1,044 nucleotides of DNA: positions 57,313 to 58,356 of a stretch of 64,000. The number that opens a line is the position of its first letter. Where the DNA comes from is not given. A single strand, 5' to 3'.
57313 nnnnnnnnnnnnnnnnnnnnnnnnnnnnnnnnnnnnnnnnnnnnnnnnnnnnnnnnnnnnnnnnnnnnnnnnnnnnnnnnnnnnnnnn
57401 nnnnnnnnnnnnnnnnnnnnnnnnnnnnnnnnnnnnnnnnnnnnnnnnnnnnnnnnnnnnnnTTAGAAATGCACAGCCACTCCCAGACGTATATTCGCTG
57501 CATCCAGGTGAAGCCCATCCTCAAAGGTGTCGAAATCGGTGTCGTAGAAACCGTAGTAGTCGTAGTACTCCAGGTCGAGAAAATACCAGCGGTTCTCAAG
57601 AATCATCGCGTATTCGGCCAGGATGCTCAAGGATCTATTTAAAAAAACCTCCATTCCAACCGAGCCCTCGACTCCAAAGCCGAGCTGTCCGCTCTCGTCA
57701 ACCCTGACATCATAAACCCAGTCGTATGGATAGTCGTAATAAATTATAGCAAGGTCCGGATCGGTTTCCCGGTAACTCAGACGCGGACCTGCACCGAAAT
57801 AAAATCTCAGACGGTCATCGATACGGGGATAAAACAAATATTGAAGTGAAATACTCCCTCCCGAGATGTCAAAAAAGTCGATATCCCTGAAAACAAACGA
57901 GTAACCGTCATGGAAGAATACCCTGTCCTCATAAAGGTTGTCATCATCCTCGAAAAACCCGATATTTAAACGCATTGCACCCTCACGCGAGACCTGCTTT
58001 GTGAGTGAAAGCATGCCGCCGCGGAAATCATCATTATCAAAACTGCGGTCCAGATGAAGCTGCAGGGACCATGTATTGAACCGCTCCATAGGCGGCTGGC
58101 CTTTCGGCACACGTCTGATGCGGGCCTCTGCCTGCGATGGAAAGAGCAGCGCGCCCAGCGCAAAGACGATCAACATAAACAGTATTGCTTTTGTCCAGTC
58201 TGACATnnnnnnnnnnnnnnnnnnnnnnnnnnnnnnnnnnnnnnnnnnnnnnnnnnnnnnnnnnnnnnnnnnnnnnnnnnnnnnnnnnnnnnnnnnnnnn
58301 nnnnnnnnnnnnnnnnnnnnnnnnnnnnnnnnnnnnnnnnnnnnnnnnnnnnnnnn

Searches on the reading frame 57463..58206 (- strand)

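Call 4: search_protein_families(library=pfam, proteins=[window:57463-58206:-], max_evalue=1)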
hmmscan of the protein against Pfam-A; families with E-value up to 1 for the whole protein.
window:57463-58206:- (247 aa): 1 family
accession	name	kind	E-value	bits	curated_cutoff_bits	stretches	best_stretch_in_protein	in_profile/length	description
PF13505.12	OMP_b-brl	-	0.0082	16.8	28.7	1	113-247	81-175/175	Outer membrane protein beta-barrel domain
